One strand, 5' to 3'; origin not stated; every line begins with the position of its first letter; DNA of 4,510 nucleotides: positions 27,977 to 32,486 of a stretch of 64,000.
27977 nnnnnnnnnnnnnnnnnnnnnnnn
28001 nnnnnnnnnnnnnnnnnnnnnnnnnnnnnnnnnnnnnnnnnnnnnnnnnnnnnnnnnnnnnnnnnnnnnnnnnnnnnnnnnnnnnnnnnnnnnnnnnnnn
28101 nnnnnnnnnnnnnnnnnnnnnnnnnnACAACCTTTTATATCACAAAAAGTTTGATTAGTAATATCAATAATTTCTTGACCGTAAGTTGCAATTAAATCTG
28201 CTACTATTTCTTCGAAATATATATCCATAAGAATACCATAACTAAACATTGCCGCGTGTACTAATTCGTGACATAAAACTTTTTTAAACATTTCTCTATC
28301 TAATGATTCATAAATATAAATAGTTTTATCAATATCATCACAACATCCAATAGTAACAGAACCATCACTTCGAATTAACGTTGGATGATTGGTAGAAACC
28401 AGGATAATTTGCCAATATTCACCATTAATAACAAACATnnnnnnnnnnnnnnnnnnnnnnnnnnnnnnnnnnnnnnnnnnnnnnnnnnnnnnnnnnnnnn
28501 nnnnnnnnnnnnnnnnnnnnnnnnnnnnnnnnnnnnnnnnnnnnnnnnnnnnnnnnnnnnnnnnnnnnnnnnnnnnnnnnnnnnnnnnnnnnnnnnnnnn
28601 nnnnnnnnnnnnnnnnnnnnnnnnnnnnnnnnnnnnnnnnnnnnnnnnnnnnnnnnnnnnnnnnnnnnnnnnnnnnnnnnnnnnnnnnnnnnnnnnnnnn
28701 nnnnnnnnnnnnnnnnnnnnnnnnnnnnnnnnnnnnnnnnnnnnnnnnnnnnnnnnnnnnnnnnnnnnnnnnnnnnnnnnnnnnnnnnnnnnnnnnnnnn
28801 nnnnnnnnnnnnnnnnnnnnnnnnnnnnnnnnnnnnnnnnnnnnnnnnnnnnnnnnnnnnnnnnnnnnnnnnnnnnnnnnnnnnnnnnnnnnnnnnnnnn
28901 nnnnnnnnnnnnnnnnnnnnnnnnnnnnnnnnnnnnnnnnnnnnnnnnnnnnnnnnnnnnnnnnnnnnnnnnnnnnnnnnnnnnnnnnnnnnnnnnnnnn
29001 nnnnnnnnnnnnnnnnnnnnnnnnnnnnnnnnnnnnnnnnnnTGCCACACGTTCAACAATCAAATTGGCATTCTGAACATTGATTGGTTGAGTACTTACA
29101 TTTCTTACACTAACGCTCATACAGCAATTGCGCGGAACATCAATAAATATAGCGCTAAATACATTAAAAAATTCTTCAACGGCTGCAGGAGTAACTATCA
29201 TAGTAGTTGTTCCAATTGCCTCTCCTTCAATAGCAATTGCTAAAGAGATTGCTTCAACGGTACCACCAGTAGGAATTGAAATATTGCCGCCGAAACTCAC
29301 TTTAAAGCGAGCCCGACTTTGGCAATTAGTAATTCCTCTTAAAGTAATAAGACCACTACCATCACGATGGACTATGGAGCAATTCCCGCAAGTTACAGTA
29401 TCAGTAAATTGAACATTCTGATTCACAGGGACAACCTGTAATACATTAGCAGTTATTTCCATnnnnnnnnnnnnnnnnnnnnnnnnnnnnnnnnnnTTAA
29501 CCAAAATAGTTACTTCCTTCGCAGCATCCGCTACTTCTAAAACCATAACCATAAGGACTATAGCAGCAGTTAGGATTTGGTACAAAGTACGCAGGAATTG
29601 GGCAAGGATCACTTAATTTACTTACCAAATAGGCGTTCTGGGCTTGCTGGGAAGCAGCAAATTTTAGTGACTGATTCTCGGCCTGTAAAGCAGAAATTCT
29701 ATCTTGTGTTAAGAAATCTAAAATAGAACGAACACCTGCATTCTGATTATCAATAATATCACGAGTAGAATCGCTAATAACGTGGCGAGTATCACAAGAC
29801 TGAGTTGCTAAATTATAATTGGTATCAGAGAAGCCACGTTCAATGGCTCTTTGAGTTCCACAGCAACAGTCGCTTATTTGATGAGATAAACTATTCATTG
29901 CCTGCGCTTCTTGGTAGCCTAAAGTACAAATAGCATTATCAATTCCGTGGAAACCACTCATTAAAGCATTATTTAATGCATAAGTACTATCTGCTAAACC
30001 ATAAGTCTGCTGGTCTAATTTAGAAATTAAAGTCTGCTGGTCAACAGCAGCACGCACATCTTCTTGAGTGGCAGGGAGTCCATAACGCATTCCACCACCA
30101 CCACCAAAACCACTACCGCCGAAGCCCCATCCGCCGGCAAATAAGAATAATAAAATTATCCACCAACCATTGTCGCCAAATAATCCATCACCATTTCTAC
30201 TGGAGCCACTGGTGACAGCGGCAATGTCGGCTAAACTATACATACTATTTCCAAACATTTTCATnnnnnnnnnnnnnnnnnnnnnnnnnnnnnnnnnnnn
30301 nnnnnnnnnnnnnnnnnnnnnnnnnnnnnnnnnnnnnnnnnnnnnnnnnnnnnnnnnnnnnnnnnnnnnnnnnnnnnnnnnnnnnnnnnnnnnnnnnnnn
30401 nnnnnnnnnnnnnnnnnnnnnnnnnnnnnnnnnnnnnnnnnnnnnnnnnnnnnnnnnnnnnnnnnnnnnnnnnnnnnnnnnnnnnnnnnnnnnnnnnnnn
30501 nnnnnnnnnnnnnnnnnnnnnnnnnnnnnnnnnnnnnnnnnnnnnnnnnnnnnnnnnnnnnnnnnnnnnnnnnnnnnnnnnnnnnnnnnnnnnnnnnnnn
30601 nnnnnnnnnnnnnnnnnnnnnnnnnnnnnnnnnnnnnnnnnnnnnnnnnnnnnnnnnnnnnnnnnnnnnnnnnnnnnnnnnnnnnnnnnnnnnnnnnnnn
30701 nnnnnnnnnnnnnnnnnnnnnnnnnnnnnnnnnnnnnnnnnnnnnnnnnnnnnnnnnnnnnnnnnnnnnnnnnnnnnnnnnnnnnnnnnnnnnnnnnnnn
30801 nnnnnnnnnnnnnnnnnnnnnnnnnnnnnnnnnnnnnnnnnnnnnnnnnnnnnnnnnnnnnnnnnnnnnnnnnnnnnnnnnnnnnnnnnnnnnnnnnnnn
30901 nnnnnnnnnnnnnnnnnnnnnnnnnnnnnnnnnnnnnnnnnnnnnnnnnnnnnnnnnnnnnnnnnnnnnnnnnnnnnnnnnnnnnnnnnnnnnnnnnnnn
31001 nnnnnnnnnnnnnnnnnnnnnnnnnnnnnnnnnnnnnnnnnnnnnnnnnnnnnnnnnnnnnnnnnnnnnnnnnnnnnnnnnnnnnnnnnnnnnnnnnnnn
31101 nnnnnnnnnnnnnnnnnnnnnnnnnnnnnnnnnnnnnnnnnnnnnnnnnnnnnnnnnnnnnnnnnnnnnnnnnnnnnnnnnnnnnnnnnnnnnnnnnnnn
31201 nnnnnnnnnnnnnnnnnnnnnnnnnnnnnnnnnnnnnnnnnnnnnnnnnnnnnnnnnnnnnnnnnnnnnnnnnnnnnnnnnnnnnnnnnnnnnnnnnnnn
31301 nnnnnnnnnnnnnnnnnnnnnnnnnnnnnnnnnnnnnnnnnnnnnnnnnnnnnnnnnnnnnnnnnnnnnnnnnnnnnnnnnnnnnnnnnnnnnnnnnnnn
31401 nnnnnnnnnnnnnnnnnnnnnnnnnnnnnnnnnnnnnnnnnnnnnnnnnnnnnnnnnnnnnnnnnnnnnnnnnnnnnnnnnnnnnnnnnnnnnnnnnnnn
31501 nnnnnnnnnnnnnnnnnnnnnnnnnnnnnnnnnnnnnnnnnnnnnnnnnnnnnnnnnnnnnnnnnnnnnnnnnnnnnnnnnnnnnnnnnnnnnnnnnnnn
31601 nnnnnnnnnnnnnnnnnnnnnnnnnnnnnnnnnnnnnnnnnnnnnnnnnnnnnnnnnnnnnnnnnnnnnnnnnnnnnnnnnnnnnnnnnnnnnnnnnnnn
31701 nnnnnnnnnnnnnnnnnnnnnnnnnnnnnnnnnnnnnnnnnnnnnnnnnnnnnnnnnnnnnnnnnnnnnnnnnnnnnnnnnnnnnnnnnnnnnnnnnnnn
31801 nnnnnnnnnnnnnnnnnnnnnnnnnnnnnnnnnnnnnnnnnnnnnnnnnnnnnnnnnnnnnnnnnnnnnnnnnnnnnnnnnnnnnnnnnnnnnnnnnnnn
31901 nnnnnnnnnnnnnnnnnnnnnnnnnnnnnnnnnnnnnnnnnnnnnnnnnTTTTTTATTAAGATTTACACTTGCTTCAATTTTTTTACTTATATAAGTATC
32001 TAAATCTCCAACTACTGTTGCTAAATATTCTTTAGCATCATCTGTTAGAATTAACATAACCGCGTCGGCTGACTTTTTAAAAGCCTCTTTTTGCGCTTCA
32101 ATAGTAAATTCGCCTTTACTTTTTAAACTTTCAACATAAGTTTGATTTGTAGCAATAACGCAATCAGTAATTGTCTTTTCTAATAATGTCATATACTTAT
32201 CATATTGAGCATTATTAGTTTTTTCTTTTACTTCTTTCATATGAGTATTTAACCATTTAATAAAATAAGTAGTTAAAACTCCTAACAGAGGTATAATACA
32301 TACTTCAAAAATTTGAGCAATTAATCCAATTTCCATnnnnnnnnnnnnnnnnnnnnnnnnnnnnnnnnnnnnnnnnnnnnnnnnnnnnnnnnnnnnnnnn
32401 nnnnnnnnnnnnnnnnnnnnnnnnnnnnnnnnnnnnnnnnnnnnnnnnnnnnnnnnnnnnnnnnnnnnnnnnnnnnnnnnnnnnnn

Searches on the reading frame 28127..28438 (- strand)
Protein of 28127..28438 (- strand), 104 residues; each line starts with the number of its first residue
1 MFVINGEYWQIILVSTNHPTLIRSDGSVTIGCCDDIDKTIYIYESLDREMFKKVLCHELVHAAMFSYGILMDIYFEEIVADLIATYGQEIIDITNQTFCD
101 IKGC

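Call 64: search_protein_families(library=phrogs, max_evalue=0.001, proteins=[window:28127-28438:-])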
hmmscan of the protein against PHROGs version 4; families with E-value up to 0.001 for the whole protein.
seq(104 aa): 3 families
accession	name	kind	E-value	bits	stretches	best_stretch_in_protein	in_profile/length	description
phrog_1233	-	unknown function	1e-13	52.1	1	4-103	14-113/306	-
phrog_13742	-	other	2.9e-06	28.1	1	24-72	32-80/248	peptidase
phrog_87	-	other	8.2e-05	23.4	1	22-62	55-96/227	metallo-protease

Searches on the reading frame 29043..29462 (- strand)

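Call 64: search_protein_families(library=phrogs, max_evalue=0.001, proteins=[window:29043-29462:-])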
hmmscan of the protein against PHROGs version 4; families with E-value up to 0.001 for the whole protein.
seq(140 aa): 1 family
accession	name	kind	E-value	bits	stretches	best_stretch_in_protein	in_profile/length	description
phrog_20016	-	unknown function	7.6e-58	195.2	1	2-140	3-141/141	-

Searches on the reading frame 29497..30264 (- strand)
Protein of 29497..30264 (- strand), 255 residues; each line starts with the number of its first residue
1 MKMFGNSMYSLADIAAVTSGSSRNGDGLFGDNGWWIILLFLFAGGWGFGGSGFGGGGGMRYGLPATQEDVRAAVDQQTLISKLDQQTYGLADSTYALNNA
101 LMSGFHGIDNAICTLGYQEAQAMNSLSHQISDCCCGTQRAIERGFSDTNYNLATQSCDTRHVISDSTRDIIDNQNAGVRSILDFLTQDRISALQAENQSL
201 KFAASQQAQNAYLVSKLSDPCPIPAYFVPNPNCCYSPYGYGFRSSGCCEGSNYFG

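Call 36: search_protein_families(library=pfam, max_evalue=0.001, proteins=[window:29497-30264:-])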
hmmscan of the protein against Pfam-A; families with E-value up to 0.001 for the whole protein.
window:29497-30264:- (255 aa): 0 families

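Call 64: search_protein_families(library=phrogs, max_evalue=0.001, proteins=[window:29497-30264:-])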
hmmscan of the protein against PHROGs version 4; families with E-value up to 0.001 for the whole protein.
window:29497-30264:- (255 aa): 2 families
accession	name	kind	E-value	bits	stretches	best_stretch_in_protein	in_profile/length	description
phrog_16490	-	unknown function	2.1e-44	153.3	1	14-249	14-273/286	-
phrog_9288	-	unknown function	0.00031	21.5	1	88-218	97-212/234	-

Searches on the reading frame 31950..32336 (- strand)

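Call 64: search_protein_families(library=phrogs, max_evalue=0.001, proteins=[window:31950-32336:-])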
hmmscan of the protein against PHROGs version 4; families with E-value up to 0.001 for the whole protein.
seq(129 aa): 2 families
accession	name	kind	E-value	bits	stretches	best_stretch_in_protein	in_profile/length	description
phrog_13712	-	lysis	1.5e-29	104.2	1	13-128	15-130/175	holin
phrog_36209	-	lysis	6.2e-05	24.1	1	12-124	19-138/162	holin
